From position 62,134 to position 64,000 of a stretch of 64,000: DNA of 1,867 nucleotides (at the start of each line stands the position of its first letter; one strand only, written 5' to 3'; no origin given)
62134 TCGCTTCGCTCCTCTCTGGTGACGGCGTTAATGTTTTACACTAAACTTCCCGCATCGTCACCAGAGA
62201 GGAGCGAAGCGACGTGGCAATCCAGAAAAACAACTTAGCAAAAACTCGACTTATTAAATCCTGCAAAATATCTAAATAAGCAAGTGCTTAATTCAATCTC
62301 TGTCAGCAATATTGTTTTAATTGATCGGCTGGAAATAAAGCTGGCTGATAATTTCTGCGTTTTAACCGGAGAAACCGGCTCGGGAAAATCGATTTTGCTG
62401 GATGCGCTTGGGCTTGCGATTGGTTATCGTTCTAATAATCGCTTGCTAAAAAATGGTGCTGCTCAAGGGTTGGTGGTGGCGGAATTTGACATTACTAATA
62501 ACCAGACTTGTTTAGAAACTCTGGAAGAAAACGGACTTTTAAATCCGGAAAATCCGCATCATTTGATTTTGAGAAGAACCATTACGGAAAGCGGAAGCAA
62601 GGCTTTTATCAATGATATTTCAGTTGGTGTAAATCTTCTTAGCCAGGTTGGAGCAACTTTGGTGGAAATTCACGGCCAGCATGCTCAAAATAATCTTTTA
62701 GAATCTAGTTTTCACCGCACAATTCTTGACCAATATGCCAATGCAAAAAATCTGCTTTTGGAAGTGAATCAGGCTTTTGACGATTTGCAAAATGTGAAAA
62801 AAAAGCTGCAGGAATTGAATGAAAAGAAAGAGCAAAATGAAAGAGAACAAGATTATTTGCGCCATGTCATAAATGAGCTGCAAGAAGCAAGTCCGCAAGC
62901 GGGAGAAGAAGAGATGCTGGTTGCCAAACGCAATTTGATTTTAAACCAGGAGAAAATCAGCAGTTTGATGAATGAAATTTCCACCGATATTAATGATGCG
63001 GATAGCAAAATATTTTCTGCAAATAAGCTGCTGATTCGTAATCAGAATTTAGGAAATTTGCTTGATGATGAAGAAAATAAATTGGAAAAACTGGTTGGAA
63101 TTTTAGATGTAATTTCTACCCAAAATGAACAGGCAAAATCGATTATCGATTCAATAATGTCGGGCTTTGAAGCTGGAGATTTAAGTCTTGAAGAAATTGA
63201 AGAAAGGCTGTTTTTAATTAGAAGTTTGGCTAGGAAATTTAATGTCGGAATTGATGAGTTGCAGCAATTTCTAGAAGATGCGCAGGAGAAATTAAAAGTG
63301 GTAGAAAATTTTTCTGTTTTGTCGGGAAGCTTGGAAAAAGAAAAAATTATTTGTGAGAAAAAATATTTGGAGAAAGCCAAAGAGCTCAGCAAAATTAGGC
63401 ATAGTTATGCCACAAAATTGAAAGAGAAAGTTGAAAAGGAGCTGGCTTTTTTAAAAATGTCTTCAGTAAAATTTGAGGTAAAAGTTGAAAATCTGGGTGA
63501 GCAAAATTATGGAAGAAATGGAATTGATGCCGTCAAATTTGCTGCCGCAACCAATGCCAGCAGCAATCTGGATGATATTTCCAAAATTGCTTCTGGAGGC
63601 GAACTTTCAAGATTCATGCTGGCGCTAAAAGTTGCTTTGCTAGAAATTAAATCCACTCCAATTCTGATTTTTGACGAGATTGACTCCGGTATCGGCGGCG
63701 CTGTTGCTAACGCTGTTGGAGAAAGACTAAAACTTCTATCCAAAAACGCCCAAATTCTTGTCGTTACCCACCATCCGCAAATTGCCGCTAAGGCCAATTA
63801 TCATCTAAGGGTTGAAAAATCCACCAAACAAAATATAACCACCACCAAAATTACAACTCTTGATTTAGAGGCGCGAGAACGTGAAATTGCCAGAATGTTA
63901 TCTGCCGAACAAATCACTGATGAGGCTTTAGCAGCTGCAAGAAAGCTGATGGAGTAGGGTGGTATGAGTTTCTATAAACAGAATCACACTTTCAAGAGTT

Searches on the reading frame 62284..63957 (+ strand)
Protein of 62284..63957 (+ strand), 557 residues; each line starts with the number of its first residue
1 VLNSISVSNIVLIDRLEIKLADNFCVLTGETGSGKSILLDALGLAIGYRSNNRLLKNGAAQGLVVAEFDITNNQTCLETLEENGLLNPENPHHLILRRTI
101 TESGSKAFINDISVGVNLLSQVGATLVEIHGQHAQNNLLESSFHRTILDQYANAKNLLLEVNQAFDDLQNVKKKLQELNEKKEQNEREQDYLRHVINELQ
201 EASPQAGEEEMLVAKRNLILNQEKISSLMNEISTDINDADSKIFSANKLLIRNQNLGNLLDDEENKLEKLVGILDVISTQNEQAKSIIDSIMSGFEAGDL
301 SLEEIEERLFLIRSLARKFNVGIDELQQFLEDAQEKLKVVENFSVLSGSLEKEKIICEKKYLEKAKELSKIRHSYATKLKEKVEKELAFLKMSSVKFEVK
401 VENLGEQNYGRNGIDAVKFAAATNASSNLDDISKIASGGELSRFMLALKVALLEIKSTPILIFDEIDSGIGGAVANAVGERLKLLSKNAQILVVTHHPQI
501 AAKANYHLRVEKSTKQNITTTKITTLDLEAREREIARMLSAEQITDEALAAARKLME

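Call 21: search_protein_families(library=ncbifam, proteins=[window:62284-63957:+], max_evalue=0.00001)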
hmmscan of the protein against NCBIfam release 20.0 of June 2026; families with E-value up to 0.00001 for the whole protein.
window:62284-63957:+ (557 aa): 8 families
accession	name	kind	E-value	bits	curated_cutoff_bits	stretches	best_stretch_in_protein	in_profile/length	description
TIGR00634.1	recN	equivalog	1.9e-130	436.5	407.85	1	1-557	1-562/563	DNA repair protein RecN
NF008121.0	PRK10869.1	equivalog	4.4e-109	365.5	418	1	1-556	1-551/553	DNA repair protein RecN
TIGR02169.1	SMC_prok_A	equivalog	2.5e-14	52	729.4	1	437-510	1077-1150/1165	chromosome segregation protein SMC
TIGR02168.1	SMC_prok_B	equivalog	1e-09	36.7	567.35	1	437-500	1093-1156/1181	chromosome segregation protein SMC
NF045780.1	TrlF_fam_ATP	equivalog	1.5e-09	37.2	350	1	9-416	297-719/944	TrlF family AAA-like ATPase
TIGR02857.1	CydD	equivalog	1.9e-07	30.4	435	0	420-507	443-526/529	thiol reductant ABC exporter subunit CydD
NF045487.1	ASRP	equivalog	3.2e-06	26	300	0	9-357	1-306/593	archaea-specific SMC-related protein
NF041760.1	PtuA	equivalog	3.9e-06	26.1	500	1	2-103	52-151/524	retron Ec78 anti-phage system effector ATPase PtuA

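Call 90: find_encoding_contigs(protein=window:62284-63957:+, flank=10000, max_places=1)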
Protein window:62284-63957:+ (557 aa): 1 contig read that carries it; 1 place shown.
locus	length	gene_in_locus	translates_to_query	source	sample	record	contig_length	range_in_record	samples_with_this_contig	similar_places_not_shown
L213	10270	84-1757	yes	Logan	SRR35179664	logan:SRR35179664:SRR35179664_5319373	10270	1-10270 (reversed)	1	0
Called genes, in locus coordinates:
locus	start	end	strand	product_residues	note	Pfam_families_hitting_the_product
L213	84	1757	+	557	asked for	PF02463:SMC_N, PF13476:AAA_23, PF13555:AAA_29 (faint), PF13304:AAA_21 (faint)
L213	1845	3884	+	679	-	PF14441:OTT_1508_deam (weak)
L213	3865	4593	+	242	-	-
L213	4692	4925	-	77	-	-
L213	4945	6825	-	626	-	PF13687:DUF4153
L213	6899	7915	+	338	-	PF25237:MSL2_3 (weak), PF00924:MS_channel_2nd, PF21082:MS_channel_3rd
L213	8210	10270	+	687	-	?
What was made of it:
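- On Type IV secretion effector (functional class): For the right end only a separate 10-kb contig from another run was recovered (call 90).
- The recN look-up for the other side returned a different record, a 10-kb contig from another run that ends 83 bp upstream of recN, so it shows the stretch beyond the window's right end only if that contig is colinear with the source contig; it holds no T4SS gene either (call 90).
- Tried and rejected: The look-up for the right end returned only a short contig from another run (call 90).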
